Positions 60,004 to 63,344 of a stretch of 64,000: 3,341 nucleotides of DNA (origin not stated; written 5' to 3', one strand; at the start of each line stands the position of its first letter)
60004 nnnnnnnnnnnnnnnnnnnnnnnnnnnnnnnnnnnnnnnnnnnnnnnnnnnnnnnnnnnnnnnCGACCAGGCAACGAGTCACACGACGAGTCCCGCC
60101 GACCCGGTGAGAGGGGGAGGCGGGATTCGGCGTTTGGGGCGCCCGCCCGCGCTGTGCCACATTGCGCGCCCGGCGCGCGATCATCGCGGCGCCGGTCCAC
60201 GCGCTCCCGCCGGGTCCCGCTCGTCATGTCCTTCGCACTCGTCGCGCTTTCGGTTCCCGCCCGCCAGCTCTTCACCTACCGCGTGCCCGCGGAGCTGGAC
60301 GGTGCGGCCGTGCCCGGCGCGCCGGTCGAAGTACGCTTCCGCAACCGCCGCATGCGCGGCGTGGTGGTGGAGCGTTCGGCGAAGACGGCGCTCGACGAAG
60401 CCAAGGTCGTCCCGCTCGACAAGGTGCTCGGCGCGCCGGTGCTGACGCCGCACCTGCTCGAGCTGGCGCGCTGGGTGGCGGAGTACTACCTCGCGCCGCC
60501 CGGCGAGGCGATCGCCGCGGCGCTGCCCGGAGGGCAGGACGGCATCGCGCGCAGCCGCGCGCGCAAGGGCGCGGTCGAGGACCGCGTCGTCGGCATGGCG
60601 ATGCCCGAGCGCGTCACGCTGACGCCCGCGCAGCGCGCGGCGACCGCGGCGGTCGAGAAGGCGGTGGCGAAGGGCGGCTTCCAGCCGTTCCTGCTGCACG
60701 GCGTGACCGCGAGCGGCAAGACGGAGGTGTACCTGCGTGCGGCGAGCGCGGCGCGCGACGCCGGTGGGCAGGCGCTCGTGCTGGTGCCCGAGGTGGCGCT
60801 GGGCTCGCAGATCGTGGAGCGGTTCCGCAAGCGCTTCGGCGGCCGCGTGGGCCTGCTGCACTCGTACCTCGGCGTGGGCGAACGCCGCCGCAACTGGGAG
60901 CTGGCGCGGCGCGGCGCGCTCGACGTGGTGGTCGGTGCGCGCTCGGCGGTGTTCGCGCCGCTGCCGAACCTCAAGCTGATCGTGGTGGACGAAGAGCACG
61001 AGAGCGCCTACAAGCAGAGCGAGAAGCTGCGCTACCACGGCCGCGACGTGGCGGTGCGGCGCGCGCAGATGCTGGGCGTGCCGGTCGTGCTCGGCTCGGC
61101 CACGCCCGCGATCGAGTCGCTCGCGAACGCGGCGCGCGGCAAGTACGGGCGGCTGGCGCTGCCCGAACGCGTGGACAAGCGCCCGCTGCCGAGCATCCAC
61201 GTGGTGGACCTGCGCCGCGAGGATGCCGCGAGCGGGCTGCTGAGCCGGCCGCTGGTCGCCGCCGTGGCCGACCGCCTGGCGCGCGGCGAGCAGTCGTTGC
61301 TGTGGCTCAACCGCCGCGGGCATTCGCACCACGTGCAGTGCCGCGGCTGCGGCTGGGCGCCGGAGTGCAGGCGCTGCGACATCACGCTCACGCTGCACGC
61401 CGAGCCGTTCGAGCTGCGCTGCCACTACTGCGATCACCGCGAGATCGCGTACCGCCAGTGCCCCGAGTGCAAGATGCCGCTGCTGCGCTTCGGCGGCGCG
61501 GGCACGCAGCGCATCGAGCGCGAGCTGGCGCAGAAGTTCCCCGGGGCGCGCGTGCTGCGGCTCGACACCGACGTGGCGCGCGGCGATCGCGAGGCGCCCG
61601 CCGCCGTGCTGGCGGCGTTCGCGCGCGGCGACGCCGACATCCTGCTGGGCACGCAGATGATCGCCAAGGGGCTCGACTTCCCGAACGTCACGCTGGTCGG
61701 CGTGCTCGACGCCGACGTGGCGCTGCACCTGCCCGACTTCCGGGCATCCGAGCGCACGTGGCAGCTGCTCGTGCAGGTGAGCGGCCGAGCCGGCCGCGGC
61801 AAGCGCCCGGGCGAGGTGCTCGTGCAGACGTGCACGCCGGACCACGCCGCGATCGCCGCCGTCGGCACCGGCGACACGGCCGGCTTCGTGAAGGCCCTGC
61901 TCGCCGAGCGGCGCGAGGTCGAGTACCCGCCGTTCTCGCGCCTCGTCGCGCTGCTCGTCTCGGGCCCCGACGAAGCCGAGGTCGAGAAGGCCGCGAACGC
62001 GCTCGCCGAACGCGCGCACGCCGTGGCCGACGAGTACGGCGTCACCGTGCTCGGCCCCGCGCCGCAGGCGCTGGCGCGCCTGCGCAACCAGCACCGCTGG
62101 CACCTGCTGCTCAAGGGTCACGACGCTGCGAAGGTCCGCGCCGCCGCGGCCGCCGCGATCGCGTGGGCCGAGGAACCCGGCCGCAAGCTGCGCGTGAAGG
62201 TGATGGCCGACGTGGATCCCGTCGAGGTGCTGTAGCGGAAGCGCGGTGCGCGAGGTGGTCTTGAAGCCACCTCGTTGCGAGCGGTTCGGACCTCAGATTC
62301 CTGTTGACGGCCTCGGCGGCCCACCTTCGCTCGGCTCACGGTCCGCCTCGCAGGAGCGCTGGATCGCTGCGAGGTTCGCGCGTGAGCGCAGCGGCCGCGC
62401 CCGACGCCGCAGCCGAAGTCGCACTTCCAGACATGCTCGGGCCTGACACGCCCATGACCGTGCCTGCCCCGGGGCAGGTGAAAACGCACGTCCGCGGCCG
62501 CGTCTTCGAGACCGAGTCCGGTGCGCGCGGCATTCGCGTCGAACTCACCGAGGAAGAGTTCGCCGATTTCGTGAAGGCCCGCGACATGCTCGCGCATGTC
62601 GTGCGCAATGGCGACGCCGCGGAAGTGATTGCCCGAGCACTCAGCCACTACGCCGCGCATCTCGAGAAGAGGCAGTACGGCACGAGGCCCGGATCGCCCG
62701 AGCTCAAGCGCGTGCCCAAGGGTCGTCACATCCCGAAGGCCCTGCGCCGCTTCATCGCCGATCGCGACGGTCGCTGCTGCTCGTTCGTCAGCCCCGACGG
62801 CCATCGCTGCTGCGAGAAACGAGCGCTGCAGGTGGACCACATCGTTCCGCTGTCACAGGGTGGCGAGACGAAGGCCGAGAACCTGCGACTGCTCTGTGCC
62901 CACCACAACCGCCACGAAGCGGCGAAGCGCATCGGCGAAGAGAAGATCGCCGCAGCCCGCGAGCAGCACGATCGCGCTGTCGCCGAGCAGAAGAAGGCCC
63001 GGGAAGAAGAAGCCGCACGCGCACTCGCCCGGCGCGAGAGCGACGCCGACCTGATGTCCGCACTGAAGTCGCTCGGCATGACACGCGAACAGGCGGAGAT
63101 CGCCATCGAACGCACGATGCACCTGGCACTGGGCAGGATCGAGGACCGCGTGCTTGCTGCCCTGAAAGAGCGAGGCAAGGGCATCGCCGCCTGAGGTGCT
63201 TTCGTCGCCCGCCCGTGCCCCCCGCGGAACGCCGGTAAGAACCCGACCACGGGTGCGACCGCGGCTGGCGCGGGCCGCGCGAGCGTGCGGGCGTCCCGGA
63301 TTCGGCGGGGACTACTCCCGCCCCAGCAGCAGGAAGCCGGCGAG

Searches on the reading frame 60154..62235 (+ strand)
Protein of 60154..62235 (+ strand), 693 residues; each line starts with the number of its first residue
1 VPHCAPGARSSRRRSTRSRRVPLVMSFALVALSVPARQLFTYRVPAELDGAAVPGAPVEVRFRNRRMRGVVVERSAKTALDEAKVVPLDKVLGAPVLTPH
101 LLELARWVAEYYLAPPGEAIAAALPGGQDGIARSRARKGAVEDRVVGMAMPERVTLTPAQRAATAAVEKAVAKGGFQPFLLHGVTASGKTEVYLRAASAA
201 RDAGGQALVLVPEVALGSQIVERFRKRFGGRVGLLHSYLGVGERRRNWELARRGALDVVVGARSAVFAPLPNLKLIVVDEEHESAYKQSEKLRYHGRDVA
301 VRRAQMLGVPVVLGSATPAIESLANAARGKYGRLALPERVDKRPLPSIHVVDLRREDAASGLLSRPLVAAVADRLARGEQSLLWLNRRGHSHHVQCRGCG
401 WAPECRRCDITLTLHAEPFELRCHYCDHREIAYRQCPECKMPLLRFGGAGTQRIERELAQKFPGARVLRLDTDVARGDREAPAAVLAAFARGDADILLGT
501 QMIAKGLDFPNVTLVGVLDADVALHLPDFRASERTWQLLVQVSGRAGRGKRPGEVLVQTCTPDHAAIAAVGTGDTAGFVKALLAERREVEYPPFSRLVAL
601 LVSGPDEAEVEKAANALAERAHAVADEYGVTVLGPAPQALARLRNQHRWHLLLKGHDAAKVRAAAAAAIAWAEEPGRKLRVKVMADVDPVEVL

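Call 3: search_protein_families(library=pfam, proteins=[window:60154-62235:+], max_evalue=0.01)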
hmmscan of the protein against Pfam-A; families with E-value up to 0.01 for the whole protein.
window:60154-62235:+ (693 aa): 6 families
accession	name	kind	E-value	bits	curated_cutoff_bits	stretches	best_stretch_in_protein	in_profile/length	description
PF17764.6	PriA_3primeBD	-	6.6e-25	87.2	22.7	1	30-125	2-96/96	3'DNA-binding domain (3'BD)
PF18074.6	PriA_C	-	5e-21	75.7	26.9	1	593-689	1-95/95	Primosomal protein N C-terminal domain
PF00270.35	DEAD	-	9.3e-20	71.5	26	1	158-323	2-164/167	DEAD/DEAH box helicase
PF00271.37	Helicase_C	-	2.8e-12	47.3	23.5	1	453-549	27-109/110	Helicase conserved C-terminal domain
PF04851.21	ResIII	-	3.4e-11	43.8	22.5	1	154-318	2-162/164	Type III restriction enzyme, res subunit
PF18319.7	Zn_ribbon_PriA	-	5.4e-09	36.3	26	1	405-430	1-26/27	PriA DNA helicase Cys-rich region (CRR) domain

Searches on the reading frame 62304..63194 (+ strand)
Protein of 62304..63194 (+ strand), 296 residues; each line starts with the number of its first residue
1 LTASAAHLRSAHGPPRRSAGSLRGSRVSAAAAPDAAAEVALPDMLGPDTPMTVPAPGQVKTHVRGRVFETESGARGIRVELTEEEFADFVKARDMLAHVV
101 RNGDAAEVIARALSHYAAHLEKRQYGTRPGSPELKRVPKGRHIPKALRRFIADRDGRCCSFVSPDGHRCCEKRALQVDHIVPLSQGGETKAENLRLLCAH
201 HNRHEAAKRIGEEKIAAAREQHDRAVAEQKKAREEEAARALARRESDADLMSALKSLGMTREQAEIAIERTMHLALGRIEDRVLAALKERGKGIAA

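Call 3: search_protein_families(library=pfam, proteins=[window:62304-63194:+], max_evalue=0.01)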
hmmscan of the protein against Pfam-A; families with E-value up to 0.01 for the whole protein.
window:62304-63194:+ (296 aa): 2 families
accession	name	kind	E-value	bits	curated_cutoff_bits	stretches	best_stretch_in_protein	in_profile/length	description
PF01844.29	HNH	-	2.2e-08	34.5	21.4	1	170-205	5-44/47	HNH endonuclease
PF14279.12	HNH_5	-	0.0001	22.6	27.5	1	172-200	6-38/56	HNH endonuclease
